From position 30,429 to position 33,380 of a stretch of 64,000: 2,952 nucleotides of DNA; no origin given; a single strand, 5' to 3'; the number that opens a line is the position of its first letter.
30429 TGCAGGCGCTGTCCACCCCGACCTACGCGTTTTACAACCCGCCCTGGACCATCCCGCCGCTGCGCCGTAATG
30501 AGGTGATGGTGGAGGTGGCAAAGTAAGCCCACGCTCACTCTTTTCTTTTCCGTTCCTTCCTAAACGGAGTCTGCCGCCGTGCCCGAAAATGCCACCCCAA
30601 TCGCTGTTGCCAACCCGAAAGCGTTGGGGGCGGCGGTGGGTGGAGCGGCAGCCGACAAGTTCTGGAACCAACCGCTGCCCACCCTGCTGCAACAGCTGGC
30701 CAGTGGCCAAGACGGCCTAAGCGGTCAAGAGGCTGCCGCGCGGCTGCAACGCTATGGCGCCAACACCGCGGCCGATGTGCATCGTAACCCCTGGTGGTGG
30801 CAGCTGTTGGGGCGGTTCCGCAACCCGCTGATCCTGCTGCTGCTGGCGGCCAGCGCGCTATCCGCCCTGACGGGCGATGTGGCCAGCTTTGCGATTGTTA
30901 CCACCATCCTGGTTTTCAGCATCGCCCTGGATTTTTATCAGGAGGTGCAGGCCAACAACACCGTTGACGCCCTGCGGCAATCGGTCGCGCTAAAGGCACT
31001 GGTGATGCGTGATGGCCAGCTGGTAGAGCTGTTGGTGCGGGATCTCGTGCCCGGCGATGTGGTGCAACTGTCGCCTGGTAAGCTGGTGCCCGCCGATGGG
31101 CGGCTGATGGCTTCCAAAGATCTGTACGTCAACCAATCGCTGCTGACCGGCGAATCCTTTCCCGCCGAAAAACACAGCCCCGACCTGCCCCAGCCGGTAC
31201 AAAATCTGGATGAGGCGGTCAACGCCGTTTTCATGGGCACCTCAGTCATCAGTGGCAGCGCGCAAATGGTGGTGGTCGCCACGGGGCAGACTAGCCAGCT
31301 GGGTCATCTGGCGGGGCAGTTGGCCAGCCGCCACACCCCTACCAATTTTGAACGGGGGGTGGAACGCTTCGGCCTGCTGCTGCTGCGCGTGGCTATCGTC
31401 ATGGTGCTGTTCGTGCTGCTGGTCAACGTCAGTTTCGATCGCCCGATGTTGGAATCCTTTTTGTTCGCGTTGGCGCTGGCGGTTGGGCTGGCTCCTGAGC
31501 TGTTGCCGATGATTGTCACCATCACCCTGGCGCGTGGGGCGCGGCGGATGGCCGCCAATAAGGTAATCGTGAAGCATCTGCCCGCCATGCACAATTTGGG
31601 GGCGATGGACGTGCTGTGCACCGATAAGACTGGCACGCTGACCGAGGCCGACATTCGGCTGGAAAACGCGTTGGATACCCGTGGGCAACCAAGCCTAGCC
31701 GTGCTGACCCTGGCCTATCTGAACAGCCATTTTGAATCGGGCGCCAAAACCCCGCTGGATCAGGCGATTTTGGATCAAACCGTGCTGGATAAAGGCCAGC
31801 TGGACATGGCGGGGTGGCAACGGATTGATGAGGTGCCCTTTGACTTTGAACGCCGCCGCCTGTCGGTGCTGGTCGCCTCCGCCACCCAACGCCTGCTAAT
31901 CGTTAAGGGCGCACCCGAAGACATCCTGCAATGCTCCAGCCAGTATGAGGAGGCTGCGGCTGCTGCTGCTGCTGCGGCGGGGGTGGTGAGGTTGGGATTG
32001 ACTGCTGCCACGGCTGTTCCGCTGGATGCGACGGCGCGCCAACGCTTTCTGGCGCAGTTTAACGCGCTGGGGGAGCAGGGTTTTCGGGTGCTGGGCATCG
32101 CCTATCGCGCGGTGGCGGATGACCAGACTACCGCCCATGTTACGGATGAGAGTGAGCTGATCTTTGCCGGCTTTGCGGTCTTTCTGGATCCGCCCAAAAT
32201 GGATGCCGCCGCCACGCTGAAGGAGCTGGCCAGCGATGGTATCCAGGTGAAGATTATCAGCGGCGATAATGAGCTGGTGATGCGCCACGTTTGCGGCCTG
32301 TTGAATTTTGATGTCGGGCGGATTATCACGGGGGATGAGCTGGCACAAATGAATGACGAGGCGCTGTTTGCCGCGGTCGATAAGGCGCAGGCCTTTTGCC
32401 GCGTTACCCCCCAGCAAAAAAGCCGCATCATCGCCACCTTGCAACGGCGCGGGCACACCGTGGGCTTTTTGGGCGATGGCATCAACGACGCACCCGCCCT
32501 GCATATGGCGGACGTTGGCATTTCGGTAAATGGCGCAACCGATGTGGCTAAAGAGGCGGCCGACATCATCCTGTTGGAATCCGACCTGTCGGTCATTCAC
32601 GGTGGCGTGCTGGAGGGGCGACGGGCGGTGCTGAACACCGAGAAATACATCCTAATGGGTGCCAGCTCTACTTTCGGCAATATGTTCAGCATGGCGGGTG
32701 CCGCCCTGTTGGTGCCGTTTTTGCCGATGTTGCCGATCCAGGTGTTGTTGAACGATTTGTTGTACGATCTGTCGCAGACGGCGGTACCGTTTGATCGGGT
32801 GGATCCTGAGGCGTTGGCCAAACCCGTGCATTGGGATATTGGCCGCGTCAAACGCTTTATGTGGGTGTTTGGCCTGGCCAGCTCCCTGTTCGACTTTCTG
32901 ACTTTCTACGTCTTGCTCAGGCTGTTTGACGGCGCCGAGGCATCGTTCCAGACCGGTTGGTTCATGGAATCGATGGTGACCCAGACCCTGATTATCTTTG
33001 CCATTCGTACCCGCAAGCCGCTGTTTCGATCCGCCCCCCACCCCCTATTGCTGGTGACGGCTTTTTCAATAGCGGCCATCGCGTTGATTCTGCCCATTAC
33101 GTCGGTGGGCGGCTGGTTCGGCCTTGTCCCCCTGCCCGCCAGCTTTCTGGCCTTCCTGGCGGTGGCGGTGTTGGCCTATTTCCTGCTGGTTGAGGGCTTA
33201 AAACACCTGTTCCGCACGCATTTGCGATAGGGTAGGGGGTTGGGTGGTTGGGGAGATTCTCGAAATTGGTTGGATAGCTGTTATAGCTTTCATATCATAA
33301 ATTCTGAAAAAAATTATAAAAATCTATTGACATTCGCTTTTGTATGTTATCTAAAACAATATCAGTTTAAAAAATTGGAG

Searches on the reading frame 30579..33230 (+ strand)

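Call 80: search_protein_families(library=ncbifam, proteins=[window:30579-33230:+], max_evalue=1e-10)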
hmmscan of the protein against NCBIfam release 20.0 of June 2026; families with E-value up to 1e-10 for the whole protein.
window:30579-33230:+ (883 aa): 19 families
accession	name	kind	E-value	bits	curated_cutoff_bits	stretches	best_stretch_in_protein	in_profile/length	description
TIGR01524.1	ATPase-IIIB_Mg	equivalog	1.2e-254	847.3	610.75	1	34-879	21-861/867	magnesium-translocating P-type ATPase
NF011702.0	PRK15122.1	subfamily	4e-241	802.7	975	1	31-878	34-899/907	magnesium-translocating P-type ATPase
TIGR01647.1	ATPase-IIIA_H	equivalog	2.3e-136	456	615.5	1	46-834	1-747/755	plasma-membrane proton-efflux P-type ATPase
TIGR01522.1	ATPase-IIA2_Ca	equivalog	4.9e-111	372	798.3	1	43-749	20-713/854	calcium-transporting P-type ATPase, PMR1-type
TIGR01116.1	ATPase-IIA1_Ca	equivalog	1.4e-101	340.9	703.4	2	77-358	2-280/799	calcium-translocating P-type ATPase, SERCA-type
TIGR01494.1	ATPase_P-type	subfamily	4.8e-78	262.7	62.3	2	108-369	3-237/478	HAD-IC family P-type ATPase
TIGR01523.1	ATPase-IID_K-Na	equivalog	1.9e-76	257.5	645.05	3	414-700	484-767/997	potassium/sodium efflux P-type ATPase, fungal-type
TIGR01106.1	ATPase-IIC_X-K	subfamily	3.8e-71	240.2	946.1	2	44-358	34-359/997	Na,H/K antiporter P-type ATPase subunit alpha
TIGR01517.1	ATPase-IIB_Ca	equivalog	1.8e-65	221.6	507.05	1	42-697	51-699/882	calcium-translocating P-type ATPase, PMCA-type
TIGR01657.1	P-ATPase-V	hypoth_equivalog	5.1e-64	216.3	618.25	2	38-362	131-467/1055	ATP13A2 family polyamine export P-type ATPase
TIGR01525.1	ATPase-IB_hvy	subfamily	1.9e-60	205.3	346.25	2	87-572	4-421/560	heavy metal translocating P-type ATPase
TIGR01512.1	ATPase-IB2_Cd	subfamily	2.6e-43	148.5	313.5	2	87-400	4-282/494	cadmium family heavy metal-translocating P-type ATPase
TIGR01511.1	ATPase-IB1_Cu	subfamily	1.8e-41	142.7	397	2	105-398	47-309/542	copper-translocating P-type ATPase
NF008262.1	PRK11033.1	equivalog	7.9e-34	117.2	1005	1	88-402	181-481/731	zinc/cadmium/mercury/lead-transporting ATPase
NF007952.0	PRK10671.1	equivalog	9.4e-28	96.8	1316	1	582-715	675-804/838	copper-exporting P-type ATPase CopA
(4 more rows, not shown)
